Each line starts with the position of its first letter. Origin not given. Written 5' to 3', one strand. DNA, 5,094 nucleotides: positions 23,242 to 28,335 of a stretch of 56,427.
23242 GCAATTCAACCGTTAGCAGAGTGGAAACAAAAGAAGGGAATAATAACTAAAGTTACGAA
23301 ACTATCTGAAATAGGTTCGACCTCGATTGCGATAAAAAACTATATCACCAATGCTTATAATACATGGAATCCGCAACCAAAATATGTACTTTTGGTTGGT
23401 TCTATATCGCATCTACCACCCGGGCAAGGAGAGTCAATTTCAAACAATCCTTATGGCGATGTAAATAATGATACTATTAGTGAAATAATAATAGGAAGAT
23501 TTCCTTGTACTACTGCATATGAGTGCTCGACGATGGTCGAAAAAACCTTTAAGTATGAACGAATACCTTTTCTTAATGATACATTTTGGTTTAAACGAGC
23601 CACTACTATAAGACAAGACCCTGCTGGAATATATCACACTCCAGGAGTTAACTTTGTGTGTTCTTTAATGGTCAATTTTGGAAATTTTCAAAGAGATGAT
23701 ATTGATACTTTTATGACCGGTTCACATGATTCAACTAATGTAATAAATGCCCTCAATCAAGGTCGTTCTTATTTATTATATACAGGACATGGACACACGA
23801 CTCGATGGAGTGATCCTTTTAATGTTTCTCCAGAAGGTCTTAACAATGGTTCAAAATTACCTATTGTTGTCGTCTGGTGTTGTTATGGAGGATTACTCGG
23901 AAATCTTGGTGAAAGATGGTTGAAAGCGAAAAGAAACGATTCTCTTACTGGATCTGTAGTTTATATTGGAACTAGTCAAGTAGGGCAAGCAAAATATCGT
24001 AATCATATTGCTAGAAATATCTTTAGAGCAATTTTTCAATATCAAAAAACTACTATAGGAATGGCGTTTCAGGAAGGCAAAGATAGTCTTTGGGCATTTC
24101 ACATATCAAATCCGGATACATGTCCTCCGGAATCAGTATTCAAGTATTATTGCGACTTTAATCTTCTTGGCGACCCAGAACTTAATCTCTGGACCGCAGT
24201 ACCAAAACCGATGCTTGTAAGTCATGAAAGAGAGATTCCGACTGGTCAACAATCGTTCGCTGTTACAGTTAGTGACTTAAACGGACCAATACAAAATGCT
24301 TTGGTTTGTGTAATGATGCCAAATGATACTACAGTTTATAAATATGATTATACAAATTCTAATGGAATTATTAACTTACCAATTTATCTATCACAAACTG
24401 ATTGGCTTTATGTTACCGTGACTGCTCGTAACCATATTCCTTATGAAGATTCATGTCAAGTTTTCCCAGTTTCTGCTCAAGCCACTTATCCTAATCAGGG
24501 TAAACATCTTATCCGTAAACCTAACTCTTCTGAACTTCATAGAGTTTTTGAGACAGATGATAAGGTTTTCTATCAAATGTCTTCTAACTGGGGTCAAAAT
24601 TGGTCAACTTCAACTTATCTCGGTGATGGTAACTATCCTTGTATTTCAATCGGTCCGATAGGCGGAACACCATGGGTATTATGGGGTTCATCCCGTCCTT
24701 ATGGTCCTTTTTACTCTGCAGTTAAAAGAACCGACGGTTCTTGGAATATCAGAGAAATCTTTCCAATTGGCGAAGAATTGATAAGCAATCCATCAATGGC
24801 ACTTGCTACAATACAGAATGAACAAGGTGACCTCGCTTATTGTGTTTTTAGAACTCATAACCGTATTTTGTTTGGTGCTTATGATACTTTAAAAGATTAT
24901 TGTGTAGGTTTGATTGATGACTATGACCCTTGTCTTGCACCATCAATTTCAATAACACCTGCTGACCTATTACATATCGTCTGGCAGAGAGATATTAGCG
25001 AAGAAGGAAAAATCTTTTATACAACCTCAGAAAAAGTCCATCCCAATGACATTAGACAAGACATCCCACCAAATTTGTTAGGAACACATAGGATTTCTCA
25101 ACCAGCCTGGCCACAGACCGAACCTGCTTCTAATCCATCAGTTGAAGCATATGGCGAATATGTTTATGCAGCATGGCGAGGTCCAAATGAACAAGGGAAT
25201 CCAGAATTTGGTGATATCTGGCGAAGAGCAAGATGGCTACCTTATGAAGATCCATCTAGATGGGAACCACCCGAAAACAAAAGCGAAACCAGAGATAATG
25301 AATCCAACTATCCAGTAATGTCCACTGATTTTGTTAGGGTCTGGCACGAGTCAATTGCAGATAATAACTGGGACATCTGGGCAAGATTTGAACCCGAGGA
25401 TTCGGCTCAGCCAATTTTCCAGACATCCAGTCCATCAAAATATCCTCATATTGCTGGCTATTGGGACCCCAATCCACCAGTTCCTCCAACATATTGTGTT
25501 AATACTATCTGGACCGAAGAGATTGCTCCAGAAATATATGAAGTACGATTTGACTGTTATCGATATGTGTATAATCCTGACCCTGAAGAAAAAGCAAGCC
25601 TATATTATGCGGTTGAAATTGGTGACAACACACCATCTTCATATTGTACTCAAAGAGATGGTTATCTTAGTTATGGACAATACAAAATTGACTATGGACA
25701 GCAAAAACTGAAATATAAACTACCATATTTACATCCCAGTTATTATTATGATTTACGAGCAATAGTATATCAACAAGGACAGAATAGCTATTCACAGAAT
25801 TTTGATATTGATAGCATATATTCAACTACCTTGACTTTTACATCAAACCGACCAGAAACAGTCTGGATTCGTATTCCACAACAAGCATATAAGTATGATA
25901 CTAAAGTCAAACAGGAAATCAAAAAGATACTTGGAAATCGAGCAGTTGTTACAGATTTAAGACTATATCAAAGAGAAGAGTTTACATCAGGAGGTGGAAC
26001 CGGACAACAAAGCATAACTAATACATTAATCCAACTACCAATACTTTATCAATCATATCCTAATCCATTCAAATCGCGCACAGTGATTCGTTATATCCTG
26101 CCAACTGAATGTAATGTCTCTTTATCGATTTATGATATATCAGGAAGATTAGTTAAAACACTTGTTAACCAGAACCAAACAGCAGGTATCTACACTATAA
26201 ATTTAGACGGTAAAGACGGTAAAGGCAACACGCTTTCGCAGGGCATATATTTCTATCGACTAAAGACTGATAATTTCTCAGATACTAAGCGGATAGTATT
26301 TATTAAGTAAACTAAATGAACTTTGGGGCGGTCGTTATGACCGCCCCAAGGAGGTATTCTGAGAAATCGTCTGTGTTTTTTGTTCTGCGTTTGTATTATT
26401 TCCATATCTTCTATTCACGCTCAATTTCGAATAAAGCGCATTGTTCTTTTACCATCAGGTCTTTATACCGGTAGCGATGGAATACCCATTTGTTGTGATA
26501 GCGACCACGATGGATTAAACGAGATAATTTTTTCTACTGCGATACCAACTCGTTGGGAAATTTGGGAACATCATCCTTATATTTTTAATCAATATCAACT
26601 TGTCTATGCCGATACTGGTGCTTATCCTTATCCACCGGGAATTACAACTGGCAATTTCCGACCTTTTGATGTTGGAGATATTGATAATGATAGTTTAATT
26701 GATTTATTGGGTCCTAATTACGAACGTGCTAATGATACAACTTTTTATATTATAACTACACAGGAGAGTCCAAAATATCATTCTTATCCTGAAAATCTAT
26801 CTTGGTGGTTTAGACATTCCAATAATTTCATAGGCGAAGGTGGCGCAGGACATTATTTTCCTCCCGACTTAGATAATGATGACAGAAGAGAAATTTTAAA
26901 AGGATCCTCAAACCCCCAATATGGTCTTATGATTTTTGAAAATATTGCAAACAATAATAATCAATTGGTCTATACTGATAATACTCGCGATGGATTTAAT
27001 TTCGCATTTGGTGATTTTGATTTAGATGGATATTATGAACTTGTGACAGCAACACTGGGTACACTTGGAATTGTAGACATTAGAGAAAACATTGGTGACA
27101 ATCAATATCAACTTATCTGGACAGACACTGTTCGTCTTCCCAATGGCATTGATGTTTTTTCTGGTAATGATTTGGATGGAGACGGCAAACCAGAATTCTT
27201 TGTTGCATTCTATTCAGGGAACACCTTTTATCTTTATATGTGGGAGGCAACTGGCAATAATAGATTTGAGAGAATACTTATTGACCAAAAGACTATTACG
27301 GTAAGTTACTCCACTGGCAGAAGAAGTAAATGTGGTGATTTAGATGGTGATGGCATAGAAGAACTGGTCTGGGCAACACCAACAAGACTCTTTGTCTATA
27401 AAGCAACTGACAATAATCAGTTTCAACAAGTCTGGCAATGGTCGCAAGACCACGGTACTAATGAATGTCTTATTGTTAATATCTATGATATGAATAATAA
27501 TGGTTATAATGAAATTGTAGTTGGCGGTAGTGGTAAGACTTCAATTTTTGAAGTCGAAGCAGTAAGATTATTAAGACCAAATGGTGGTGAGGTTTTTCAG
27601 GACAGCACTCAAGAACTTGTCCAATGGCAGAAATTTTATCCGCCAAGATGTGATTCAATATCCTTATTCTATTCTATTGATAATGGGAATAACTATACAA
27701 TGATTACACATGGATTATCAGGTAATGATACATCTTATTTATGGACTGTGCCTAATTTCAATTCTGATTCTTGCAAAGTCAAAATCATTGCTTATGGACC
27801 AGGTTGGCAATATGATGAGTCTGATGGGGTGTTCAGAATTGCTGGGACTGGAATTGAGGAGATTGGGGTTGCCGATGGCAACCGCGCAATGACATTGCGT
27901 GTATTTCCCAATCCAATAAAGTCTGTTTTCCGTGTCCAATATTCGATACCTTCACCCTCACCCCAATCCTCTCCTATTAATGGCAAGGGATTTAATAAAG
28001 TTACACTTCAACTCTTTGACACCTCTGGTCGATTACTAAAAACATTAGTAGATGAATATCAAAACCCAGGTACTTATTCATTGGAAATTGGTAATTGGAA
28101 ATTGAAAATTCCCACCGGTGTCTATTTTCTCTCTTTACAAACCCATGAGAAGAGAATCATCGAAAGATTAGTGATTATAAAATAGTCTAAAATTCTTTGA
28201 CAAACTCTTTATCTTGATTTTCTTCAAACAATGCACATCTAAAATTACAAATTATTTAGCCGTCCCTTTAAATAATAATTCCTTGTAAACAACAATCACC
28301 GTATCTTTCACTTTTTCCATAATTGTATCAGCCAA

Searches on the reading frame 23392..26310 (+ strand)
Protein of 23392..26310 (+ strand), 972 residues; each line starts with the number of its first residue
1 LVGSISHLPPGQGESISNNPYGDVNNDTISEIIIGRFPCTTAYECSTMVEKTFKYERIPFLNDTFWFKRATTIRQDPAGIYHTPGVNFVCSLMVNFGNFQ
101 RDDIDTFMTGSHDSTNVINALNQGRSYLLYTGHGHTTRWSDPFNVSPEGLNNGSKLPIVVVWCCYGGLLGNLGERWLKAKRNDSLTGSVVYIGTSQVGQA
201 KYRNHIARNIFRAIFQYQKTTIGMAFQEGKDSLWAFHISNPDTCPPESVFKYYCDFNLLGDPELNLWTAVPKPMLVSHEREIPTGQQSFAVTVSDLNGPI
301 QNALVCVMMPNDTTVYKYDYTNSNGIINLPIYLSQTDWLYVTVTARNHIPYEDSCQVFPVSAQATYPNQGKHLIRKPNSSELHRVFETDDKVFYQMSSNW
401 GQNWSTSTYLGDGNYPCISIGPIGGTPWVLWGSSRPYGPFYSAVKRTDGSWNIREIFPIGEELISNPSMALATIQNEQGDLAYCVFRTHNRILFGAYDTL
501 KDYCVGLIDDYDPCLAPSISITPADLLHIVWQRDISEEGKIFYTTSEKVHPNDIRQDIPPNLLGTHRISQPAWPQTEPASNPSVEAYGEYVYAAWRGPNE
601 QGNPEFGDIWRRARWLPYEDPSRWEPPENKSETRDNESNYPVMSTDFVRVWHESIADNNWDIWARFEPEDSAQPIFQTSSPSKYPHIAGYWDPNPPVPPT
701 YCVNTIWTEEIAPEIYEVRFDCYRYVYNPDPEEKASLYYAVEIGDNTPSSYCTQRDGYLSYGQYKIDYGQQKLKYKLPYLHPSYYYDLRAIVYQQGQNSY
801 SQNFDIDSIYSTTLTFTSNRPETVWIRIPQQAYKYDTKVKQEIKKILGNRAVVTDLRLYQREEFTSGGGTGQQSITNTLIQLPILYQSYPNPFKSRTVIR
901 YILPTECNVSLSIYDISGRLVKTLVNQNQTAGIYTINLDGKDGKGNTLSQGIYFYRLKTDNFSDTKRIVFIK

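Call 108: search_protein_families(library=pfam, proteins=[window:23392-26310:+], max_evalue=0.00001)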
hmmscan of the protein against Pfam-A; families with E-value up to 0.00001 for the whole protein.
window:23392-26310:+ (972 aa): 3 families
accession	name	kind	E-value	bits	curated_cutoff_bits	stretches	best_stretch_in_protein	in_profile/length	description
PF01364.23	Peptidase_C25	-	3.4e-36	125.7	23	1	11-266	93-374/374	Peptidase family C25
PF13860.13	FlgD_ig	-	4.6e-10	39.8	27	1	908-959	24-75/79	FlgD Ig-like domain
PF18962.6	Por_Secre_tail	-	7.1e-09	36.3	27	1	889-969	2-74/75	Secretion system C-terminal sorting domain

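Call 109: search_protein_families(library=padloc, proteins=[window:23392-26310:+], max_evalue=0.00001)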
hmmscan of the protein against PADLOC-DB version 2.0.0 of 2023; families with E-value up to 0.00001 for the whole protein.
window:23392-26310:+ (972 aa): 0 families

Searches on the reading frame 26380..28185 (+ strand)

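Call 108: search_protein_families(library=pfam, proteins=[window:26380-28185:+], max_evalue=0.00001)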
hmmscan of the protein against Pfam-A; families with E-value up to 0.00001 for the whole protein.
window:26380-28185:+ (601 aa): 3 families
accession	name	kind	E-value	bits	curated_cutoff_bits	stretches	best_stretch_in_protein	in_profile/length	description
PF13517.12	FG-GAP_3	-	6.5e-19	68.7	26.9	1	320-381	1-61/61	FG-GAP-like repeat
PF01839.29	FG-GAP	-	1.3e-07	31.8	22.1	0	319-337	8-26/37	FG-GAP repeat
PF18962.6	Por_Secre_tail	-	2.8e-06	28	27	1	508-599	1-75/75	Secretion system C-terminal sorting domain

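Call 109: search_protein_families(library=padloc, proteins=[window:26380-28185:+], max_evalue=0.00001)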
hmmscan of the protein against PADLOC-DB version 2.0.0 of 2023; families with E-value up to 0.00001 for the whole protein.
window:26380-28185:+ (601 aa): 0 families
